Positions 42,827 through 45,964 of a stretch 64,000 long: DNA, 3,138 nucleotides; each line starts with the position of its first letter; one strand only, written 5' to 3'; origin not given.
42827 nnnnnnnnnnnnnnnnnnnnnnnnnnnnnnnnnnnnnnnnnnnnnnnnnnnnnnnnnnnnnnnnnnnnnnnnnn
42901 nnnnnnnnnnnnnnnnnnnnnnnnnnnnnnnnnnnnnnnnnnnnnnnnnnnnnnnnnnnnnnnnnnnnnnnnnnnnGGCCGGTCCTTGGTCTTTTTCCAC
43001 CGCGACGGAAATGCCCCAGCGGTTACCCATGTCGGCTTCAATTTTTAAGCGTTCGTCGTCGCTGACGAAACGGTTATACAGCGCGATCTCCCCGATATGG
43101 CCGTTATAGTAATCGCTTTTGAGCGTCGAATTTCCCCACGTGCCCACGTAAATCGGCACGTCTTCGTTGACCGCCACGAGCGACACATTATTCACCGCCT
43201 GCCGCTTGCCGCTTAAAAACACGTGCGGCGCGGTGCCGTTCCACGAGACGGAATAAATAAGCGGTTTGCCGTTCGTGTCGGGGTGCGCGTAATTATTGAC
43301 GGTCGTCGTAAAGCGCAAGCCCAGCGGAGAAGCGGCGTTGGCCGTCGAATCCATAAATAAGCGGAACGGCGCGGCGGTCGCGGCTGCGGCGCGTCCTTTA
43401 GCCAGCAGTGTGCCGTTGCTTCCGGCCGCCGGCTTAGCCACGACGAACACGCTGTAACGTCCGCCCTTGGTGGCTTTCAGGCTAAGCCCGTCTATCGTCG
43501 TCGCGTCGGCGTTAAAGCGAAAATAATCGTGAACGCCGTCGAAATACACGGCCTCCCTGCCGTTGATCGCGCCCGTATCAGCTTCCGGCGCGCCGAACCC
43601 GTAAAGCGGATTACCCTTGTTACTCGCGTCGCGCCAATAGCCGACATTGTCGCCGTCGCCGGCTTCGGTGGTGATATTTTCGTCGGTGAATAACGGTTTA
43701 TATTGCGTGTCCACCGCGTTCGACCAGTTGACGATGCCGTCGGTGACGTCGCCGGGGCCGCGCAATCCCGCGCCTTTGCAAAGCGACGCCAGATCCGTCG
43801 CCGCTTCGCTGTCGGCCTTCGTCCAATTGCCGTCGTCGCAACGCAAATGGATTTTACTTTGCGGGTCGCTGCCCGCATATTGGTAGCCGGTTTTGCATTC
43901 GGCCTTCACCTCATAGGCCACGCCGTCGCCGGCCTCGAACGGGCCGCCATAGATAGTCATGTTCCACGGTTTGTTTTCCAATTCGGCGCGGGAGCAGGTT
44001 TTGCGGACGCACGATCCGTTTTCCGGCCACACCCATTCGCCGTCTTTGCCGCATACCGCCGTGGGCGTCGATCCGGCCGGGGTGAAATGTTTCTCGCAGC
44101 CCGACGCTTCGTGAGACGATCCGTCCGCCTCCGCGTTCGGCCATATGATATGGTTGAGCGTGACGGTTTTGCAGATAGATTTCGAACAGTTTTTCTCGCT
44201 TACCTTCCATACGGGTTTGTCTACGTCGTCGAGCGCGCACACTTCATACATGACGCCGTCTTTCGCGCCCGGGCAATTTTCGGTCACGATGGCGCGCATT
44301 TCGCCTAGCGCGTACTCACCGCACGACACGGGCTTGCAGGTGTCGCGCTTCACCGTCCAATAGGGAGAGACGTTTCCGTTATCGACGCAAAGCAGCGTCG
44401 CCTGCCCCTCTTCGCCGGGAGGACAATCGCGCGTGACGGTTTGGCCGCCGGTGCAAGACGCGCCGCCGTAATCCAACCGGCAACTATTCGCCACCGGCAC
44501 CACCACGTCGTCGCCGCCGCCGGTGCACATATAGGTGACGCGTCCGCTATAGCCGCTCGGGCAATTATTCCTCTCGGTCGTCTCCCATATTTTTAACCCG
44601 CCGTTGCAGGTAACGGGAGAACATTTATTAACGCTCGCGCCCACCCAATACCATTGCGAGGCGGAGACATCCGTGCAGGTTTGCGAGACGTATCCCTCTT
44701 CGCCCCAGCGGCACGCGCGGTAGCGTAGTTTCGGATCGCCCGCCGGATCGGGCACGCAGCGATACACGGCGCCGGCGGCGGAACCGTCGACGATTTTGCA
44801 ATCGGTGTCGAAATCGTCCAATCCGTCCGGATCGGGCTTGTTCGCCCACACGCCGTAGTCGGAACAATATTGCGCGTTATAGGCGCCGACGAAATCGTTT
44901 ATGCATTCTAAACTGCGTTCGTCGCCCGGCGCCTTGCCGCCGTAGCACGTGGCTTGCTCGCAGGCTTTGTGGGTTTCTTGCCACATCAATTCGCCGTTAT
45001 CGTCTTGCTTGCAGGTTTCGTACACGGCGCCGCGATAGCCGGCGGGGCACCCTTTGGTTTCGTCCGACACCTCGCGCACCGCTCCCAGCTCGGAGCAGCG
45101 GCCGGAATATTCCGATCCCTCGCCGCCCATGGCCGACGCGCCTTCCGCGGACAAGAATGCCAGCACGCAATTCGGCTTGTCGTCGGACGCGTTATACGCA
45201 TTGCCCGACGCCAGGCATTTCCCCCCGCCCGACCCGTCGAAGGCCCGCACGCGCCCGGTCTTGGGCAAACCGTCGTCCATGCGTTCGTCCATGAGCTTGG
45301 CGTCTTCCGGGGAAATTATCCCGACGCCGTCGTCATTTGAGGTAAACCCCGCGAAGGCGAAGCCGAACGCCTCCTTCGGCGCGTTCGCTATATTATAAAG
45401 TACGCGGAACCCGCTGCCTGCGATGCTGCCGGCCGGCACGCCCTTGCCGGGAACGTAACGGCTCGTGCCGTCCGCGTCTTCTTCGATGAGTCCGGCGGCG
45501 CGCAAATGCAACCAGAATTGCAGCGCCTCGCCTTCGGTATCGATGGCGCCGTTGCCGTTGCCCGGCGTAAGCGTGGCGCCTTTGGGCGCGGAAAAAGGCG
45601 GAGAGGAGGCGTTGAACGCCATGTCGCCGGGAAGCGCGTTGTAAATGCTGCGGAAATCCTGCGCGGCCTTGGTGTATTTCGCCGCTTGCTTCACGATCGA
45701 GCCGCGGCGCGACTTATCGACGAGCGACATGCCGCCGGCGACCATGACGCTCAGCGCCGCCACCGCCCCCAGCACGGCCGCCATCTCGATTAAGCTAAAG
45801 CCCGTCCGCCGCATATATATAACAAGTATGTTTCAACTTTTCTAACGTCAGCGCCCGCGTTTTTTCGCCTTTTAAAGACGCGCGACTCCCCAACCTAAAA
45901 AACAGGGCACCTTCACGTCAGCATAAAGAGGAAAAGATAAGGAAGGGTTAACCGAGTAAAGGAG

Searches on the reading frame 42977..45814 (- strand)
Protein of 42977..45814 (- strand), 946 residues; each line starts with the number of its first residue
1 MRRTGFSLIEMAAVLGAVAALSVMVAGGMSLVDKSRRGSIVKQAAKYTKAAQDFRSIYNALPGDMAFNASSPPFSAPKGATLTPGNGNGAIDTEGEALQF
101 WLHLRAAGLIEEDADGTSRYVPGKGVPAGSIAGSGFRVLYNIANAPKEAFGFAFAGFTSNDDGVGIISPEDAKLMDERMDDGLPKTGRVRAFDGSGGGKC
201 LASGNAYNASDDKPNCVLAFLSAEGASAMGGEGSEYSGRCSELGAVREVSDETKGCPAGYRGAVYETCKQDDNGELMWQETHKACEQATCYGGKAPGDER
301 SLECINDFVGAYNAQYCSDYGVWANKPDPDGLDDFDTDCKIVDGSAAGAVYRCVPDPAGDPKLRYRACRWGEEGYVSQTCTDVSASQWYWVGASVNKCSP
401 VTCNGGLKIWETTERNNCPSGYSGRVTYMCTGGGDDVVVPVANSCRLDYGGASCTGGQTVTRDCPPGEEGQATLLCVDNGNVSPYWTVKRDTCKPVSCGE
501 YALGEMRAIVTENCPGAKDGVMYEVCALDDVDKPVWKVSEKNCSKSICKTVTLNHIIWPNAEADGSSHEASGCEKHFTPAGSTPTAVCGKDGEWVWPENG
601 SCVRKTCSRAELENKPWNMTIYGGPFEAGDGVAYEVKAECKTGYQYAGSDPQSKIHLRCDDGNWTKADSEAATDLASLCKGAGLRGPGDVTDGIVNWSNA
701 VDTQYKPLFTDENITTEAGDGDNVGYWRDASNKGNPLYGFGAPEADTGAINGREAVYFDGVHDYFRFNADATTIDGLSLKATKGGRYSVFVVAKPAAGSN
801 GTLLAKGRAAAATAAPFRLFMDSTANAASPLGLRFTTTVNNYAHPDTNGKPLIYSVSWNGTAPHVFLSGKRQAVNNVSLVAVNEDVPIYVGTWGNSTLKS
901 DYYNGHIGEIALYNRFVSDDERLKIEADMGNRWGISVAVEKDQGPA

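Call 10: search_protein_families(library=pfam, proteins=[window:42977-45814:-], max_evalue=0.01)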
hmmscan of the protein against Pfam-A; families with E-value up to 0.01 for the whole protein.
window:42977-45814:- (946 aa): 1 family
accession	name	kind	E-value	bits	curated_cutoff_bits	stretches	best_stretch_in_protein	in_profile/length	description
PF00084.26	Sushi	-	0.00021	22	20.7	0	635-668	24-53/56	Sushi repeat (SCR repeat)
